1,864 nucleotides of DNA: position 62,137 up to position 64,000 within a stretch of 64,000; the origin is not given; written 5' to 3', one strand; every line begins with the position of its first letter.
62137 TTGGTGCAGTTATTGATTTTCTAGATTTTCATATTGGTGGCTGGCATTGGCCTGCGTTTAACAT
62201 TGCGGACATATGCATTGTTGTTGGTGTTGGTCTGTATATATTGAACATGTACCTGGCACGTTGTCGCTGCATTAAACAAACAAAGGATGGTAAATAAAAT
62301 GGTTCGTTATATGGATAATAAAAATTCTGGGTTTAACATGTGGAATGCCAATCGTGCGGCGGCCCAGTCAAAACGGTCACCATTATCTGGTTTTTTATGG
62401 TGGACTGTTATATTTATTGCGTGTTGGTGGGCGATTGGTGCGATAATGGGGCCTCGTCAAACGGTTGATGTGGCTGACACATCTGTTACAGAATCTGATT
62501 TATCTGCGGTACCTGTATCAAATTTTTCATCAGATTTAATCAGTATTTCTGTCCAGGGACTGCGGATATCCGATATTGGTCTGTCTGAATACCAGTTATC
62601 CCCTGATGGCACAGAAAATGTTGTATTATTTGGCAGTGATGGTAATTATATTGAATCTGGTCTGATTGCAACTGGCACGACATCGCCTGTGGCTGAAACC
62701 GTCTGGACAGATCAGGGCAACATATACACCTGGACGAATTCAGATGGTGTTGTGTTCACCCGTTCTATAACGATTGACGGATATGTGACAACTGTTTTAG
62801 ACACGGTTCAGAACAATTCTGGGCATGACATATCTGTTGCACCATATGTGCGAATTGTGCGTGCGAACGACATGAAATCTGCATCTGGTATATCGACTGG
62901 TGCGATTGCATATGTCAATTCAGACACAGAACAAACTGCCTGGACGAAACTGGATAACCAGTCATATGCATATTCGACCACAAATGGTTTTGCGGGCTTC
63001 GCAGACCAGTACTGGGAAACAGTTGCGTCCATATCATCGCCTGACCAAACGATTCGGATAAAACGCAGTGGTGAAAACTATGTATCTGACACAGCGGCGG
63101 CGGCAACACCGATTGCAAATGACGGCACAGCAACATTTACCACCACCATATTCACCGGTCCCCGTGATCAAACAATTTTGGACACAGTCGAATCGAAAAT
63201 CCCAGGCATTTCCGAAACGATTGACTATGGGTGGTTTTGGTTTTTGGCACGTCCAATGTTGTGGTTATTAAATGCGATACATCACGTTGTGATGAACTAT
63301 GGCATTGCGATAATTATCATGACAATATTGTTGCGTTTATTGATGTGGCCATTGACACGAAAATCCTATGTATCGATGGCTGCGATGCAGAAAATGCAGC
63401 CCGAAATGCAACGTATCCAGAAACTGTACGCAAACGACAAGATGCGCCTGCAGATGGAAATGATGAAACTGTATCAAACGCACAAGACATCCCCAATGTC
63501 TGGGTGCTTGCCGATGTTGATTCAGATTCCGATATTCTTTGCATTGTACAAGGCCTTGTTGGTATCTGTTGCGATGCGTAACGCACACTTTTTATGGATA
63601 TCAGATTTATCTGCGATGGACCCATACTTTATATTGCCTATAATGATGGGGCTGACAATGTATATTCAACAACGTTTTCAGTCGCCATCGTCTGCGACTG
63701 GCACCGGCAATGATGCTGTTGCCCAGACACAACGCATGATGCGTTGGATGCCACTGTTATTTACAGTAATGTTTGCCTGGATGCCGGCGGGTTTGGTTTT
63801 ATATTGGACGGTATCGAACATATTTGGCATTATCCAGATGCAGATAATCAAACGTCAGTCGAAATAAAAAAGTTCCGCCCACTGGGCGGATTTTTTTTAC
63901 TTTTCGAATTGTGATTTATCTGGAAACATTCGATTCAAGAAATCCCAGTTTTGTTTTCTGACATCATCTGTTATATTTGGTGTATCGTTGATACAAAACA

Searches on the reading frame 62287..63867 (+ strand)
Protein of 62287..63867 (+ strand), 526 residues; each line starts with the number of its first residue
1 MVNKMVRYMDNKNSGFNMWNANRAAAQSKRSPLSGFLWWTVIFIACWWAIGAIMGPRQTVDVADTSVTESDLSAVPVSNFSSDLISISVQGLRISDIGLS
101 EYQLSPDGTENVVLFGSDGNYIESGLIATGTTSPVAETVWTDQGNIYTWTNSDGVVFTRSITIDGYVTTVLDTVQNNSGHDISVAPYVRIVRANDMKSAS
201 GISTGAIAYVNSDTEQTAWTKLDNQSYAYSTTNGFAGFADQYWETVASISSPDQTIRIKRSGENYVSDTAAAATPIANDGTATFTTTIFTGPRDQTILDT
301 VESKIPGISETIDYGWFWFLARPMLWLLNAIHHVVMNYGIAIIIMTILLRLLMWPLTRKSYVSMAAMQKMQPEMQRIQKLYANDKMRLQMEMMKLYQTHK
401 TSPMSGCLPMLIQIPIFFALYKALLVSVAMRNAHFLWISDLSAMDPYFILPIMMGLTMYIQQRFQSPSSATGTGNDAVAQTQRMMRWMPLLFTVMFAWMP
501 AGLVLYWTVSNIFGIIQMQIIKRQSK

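Call 25: search_protein_families(library=pfam, proteins=[window:62287-63867:+], max_evalue=0.001)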
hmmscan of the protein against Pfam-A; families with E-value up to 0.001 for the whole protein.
window:62287-63867:+ (526 aa): 2 families
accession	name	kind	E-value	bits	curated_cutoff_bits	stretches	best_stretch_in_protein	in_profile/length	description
PF02096.25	60KD_IMP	-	9.3e-60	201.7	35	1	338-523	1-163/163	60Kd inner membrane protein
PF14849.12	YidC_periplas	-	2.3e-41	143.1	24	1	85-327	11-283/283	YidC periplasmic domain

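Call 93: find_encoding_contigs(protein=window:62287-63867:+, flank=10000, max_places=1)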
Protein window:62287-63867:+ (526 aa): no gene with exactly this product is on record in the collection.
